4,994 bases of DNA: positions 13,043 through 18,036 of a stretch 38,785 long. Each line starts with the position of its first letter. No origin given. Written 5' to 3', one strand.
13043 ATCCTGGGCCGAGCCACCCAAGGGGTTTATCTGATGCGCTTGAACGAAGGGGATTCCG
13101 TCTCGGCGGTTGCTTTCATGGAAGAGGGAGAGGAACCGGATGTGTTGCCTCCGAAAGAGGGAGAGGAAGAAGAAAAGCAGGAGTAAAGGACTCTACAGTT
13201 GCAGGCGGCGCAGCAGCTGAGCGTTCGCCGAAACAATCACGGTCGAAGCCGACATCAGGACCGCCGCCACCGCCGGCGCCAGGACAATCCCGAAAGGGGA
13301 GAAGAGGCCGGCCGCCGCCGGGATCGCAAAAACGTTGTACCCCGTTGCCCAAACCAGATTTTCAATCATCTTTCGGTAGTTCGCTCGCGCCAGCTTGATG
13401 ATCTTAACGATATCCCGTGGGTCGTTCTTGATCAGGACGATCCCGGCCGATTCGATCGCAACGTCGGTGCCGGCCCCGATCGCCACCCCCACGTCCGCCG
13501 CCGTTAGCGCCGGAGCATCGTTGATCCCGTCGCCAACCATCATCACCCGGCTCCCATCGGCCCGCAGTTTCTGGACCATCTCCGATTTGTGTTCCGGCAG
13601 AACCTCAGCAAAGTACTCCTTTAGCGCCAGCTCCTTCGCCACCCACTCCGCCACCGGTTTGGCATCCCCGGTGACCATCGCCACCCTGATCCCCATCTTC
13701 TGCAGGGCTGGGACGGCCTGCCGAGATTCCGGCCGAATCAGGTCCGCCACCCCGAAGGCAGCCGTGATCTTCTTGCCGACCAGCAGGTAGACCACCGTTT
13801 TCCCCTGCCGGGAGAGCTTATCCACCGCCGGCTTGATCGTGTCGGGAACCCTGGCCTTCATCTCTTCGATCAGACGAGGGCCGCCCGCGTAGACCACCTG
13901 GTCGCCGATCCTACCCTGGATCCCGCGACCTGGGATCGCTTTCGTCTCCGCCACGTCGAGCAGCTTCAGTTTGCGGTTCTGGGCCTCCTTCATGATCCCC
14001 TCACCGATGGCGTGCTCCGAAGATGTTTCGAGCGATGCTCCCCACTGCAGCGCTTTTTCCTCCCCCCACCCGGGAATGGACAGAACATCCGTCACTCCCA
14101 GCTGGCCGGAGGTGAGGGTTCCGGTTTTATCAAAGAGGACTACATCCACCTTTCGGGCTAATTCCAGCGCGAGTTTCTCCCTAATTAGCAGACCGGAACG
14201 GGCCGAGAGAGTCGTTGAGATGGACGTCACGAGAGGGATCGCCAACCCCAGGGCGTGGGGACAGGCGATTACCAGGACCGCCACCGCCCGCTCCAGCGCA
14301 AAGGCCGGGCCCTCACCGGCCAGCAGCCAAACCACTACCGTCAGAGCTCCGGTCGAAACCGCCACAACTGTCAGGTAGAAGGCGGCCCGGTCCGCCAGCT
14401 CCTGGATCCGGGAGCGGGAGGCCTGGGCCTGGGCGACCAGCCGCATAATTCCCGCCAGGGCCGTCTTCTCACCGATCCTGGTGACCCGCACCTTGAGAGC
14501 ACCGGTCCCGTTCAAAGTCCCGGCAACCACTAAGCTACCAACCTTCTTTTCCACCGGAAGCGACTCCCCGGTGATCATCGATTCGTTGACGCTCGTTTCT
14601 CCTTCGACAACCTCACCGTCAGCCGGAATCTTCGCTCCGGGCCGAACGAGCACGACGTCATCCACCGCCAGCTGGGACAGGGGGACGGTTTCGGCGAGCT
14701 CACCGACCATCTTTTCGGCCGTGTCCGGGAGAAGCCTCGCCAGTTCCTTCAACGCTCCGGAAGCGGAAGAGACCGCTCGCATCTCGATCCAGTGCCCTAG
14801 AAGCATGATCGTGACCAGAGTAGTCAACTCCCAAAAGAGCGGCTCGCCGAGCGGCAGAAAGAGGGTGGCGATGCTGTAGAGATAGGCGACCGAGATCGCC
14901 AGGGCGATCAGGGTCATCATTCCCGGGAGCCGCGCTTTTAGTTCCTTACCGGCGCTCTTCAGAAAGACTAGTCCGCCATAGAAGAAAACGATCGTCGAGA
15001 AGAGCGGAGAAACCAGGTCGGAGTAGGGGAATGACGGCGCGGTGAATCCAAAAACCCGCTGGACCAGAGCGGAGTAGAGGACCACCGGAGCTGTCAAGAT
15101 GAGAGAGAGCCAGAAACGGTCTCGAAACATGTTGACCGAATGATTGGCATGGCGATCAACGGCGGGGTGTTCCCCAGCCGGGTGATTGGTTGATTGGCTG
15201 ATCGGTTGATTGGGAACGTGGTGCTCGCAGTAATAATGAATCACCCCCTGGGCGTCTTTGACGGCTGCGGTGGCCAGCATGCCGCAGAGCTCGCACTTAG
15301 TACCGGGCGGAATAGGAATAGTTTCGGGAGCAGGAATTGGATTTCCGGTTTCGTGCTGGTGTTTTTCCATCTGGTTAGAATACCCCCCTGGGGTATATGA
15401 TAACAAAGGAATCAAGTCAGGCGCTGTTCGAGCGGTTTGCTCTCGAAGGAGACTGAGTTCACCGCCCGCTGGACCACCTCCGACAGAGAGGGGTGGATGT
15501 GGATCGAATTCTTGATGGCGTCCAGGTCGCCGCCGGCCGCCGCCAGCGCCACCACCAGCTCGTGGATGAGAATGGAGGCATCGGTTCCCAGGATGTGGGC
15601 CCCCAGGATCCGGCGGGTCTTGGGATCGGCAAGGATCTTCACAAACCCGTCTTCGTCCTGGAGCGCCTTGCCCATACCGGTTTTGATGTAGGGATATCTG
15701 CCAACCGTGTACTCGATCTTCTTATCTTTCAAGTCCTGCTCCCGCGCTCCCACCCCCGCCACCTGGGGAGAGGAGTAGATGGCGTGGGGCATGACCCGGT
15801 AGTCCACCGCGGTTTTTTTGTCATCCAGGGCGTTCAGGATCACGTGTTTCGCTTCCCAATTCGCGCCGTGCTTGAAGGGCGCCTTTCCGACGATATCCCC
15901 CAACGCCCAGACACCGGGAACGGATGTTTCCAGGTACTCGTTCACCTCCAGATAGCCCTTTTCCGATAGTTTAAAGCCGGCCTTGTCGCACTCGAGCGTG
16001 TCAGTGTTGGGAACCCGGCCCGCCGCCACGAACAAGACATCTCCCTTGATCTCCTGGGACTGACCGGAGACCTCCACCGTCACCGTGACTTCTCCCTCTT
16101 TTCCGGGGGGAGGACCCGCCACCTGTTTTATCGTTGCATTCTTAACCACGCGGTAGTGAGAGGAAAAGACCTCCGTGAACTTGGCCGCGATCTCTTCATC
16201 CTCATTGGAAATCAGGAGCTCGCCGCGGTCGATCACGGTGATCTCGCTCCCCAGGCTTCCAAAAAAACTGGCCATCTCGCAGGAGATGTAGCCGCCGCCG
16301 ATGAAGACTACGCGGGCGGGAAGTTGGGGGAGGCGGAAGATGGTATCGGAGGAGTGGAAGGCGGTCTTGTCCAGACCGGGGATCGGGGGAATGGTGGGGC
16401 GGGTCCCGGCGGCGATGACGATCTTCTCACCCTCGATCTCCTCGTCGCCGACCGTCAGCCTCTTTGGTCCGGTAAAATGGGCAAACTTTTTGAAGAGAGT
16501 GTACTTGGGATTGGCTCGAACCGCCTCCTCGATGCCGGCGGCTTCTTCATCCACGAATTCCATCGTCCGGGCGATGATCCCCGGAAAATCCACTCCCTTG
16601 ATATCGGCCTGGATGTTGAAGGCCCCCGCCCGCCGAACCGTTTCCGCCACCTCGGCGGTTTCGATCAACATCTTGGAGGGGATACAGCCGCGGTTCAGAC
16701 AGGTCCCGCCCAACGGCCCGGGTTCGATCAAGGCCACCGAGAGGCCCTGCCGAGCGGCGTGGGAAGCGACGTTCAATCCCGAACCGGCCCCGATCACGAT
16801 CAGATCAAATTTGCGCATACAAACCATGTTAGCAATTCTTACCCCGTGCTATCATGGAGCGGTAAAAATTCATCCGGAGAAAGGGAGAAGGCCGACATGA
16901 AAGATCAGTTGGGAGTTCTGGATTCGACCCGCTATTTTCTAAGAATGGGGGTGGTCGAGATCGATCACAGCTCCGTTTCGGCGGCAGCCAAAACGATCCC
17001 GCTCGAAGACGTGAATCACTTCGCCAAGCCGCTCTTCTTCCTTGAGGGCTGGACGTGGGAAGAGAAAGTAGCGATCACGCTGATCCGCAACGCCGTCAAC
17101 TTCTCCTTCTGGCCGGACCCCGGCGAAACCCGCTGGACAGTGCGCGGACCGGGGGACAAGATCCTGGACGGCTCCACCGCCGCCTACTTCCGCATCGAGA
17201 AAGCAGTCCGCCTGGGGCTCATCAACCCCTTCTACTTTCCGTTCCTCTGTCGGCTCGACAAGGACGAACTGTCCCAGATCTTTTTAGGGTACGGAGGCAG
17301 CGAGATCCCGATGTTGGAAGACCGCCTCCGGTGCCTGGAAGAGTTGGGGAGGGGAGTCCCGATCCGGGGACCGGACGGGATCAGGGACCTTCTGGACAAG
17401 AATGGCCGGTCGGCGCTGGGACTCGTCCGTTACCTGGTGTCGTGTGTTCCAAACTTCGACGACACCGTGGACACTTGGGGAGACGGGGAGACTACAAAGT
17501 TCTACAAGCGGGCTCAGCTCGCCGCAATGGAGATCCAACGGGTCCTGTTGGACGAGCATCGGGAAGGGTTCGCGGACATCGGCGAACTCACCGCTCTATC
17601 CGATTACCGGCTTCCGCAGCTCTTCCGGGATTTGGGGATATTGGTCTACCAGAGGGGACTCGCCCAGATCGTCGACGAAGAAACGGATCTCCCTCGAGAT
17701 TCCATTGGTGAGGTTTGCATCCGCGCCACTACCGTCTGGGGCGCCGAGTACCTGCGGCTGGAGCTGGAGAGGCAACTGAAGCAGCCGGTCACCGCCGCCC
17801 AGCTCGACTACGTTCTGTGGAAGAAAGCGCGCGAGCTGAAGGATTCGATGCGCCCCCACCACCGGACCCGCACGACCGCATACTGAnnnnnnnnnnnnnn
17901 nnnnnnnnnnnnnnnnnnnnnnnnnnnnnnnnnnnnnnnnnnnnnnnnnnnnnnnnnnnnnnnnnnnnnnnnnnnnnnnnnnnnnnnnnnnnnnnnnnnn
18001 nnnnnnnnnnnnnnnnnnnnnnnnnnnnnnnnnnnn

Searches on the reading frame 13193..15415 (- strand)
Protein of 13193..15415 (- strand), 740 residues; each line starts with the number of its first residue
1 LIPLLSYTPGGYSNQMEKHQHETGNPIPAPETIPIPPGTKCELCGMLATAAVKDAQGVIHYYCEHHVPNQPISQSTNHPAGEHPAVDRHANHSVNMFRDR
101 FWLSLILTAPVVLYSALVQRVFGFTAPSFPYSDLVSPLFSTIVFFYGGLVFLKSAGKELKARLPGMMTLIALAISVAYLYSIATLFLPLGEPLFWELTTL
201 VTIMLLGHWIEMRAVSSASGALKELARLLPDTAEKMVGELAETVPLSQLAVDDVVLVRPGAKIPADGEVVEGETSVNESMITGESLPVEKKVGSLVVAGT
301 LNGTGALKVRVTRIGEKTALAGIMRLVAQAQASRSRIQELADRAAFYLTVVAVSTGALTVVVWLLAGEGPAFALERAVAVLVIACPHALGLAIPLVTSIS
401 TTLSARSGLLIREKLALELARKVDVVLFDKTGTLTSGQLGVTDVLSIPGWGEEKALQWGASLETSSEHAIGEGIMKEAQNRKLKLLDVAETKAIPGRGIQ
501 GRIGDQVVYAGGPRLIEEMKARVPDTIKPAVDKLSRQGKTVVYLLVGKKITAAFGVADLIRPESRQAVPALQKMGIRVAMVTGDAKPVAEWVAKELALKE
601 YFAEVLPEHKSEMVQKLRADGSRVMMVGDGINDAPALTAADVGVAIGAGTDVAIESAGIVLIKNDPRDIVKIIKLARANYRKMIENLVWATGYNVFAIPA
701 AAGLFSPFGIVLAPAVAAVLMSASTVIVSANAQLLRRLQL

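Call 52: search_protein_families(library=pfam, proteins=[window:13193-15415:-])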
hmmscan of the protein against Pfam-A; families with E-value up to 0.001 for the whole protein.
window:13193-15415:- (740 aa): 4 families
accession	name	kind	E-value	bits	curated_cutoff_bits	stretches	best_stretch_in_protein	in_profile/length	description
PF00122.25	E1-E2_ATPase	-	3.4e-51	173.8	28.1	1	228-406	2-180/181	E1-E2 ATPase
PF00702.32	Hydrolase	-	6.3e-35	121.7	26.4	1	423-641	1-191/191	haloacid dehalogenase-like hydrolase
PF08282.18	Hydrolase_3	-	1.3e-07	32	20.9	1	613-666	195-248/255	haloacid dehalogenase-like hydrolase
PF12710.13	HAD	-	1.6e-05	25.8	27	1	556-637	82-188/189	haloacid dehalogenase-like hydrolase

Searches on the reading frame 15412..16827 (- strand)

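Call 53: search_protein_families(library=pfam, proteins=[window:15412-16827:-])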
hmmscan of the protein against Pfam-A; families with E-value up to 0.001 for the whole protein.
window:15412-16827:- (471 aa): 8 families
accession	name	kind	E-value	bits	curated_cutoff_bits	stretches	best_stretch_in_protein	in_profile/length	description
PF07992.20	Pyr_redox_2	-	8.2e-57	193.3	26.1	1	7-317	1-282/291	Pyridine nucleotide-disulphide oxidoreductase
PF02852.28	Pyr_redox_dim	-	1.3e-27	96.6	25.3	1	346-455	1-109/110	Pyridine nucleotide-disulphide oxidoreductase, dimerisation domain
PF00070.33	Pyr_redox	-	6.1e-16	59.1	22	1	172-249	1-79/82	Pyridine nucleotide-disulphide oxidoreductase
PF13738.12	Pyr_redox_3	-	2.3e-12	47.2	30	1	10-310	1-305/305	Pyridine nucleotide-disulphide oxidoreductase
PF01134.28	GIDA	-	1.7e-05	24.5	22.1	1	8-142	1-150/391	Glucose inhibited division protein A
PF01266.30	DAO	-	9.5e-05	22.5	27.9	0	8-42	1-38/353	FAD dependent oxidoreductase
PF13434.12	Lys_Orn_oxgnase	-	0.00022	20.9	21.3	1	129-213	144-233/339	L-lysine 6-monooxygenase/L-ornithine 5-monooxygenase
PF05834.18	Lycopene_cycl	-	0.00039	20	23.4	0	8-38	1-34/380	Lycopene cyclase protein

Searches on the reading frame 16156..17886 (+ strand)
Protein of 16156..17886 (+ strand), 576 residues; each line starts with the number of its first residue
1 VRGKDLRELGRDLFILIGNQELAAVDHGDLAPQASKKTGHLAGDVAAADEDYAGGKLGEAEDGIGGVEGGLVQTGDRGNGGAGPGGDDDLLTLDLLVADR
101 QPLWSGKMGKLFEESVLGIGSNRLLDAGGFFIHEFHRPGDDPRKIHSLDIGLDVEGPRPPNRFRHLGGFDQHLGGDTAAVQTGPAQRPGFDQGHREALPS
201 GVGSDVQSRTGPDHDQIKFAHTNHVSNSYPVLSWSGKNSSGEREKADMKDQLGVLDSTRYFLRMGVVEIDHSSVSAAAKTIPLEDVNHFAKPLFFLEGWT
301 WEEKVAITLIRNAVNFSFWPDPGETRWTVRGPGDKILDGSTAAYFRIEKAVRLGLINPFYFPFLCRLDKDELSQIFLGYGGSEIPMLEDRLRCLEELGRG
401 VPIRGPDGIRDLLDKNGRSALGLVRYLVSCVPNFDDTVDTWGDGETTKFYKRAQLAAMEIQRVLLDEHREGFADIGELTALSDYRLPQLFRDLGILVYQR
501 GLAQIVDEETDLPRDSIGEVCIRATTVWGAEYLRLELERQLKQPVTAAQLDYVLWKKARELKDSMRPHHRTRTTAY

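Call 53: search_protein_families(library=pfam, proteins=[window:16156-17886:+])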
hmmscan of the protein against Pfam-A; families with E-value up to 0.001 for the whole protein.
window:16156-17886:+ (576 aa): 1 family
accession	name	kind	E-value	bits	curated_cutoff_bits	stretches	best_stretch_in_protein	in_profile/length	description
PF10343.14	Q_salvage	-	7.4e-45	154.1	25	1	303-574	9-283/285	Queuosine salvage protein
